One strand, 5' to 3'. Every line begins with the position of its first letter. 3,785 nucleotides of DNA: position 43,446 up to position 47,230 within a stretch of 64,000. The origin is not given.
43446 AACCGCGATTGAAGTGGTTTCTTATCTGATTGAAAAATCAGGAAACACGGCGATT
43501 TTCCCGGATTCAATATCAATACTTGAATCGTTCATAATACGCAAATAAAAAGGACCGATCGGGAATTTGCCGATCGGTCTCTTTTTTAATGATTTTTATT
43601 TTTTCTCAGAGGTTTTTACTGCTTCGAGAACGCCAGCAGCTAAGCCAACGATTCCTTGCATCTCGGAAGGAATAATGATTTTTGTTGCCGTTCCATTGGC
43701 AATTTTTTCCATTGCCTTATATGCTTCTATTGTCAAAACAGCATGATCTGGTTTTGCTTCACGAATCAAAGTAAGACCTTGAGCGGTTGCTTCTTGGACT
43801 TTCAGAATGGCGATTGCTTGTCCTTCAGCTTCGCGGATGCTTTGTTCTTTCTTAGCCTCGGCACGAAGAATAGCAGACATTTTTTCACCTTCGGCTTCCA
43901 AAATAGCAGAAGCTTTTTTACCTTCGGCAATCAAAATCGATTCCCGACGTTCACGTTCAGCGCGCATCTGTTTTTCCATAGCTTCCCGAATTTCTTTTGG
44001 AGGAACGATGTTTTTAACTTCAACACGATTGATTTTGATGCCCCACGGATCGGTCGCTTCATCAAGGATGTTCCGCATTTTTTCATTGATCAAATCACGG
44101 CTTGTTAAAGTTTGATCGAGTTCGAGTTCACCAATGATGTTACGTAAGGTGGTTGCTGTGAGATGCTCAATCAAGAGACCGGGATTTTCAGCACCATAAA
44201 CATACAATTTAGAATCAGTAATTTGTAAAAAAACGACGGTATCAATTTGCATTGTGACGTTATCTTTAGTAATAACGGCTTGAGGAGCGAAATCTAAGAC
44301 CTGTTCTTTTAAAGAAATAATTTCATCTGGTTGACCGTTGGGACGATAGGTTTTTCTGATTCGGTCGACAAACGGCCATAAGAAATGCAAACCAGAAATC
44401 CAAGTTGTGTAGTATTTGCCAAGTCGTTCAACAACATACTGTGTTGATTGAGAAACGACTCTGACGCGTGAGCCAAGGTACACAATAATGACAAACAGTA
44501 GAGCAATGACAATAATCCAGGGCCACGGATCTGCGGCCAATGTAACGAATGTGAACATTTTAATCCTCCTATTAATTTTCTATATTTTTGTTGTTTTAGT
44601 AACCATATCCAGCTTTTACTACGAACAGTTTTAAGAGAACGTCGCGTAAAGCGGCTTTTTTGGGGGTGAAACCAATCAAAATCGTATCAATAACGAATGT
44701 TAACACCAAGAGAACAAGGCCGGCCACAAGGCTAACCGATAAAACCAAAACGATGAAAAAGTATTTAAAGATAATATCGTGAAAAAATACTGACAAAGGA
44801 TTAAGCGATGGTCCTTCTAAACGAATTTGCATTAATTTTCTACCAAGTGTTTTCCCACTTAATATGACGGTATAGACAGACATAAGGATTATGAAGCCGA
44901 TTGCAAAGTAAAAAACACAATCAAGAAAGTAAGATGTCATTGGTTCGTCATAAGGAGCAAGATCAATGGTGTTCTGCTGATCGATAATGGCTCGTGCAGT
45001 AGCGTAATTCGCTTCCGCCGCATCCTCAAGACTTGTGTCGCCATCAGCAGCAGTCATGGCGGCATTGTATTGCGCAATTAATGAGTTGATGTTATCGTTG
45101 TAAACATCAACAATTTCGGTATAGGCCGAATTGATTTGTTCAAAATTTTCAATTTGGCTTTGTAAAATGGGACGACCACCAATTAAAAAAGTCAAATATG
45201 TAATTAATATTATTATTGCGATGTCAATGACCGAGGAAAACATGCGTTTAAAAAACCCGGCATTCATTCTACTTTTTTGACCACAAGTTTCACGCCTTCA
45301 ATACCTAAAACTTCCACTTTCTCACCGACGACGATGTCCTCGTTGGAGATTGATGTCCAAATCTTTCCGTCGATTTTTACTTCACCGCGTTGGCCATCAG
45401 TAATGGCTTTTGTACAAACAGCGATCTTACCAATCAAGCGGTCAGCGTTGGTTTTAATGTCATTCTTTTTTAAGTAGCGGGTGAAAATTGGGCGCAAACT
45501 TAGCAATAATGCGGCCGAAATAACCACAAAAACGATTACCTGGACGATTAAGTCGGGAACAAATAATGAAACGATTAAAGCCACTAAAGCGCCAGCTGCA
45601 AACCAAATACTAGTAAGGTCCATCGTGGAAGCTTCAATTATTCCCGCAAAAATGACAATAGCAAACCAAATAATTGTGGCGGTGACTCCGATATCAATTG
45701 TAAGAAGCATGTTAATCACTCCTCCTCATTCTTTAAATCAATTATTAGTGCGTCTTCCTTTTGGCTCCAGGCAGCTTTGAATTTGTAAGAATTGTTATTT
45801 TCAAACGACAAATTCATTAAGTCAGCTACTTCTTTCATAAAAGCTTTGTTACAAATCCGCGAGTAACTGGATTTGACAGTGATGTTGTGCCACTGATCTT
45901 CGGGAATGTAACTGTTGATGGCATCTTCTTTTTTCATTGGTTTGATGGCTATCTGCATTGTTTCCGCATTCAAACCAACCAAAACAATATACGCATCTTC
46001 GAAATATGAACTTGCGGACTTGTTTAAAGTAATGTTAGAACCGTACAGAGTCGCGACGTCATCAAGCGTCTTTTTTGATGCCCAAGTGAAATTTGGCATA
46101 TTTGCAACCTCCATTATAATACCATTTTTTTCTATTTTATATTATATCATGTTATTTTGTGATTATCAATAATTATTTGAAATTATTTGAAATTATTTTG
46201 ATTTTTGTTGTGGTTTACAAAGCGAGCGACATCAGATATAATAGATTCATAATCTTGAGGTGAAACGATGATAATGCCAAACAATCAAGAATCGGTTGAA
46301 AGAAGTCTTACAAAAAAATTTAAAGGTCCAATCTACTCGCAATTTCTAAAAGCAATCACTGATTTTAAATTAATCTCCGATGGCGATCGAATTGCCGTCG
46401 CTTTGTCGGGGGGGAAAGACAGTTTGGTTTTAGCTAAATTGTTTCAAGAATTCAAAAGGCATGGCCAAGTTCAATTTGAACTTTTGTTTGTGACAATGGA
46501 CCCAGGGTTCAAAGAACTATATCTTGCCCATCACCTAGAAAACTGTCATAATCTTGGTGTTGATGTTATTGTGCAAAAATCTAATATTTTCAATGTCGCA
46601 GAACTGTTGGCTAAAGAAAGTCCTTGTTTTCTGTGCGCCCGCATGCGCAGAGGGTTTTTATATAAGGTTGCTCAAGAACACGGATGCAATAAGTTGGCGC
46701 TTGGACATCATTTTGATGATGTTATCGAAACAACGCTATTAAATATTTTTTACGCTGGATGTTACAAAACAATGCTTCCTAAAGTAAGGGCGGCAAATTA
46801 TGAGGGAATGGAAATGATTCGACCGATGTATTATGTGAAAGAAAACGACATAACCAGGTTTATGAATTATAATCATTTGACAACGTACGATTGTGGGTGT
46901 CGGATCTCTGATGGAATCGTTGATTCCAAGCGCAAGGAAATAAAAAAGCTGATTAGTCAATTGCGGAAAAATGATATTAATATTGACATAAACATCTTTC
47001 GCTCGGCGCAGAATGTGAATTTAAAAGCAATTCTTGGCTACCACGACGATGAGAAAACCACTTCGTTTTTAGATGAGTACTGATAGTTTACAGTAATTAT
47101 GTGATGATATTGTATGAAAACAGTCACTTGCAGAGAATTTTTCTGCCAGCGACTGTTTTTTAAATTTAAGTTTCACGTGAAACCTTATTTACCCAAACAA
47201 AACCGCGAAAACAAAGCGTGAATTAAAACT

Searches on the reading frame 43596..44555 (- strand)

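Call 35: search_protein_families(library=pfam, proteins=[window:43596-44555:-], max_evalue=0.00001)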
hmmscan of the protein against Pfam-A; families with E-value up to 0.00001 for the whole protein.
window:43596-44555:- (319 aa): 1 family
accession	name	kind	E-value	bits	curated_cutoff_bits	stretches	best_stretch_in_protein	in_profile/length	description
PF01145.31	Band_7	-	7.3e-38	130.8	23.6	1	33-213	2-175/176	SPFH domain / Band 7 family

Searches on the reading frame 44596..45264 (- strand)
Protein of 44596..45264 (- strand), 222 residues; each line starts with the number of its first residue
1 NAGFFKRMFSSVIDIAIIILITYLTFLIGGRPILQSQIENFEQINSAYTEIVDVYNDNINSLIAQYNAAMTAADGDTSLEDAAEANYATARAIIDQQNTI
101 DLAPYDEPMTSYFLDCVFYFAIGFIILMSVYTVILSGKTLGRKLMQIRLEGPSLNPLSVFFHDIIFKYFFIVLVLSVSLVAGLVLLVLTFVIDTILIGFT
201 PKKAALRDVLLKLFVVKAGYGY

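Call 35: search_protein_families(library=pfam, proteins=[window:44596-45264:-], max_evalue=0.00001)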
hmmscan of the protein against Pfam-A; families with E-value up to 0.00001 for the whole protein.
window:44596-45264:- (222 aa): 1 family
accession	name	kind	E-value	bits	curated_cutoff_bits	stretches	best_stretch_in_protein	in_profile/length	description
PF06271.18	RDD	-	5.2e-11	43.4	24.1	1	109-211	43-136/137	RDD family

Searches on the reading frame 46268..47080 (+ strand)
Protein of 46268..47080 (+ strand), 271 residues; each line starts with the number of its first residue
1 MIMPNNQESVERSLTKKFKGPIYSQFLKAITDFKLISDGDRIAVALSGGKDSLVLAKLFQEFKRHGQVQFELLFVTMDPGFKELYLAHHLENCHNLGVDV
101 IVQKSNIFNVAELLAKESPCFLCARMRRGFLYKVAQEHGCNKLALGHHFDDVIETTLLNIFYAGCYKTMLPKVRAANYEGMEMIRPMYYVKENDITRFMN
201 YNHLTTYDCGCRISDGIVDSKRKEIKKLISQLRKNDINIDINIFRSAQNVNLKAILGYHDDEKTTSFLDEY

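Call 35: search_protein_families(library=pfam, proteins=[window:46268-47080:+], max_evalue=0.00001)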
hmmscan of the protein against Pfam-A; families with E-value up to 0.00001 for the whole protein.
window:46268-47080:+ (271 aa): 1 family
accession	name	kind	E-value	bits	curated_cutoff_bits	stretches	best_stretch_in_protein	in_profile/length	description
PF01171.26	ATP_bind_3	-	5.6e-18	65.8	27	1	42-205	2-162/182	PP-loop family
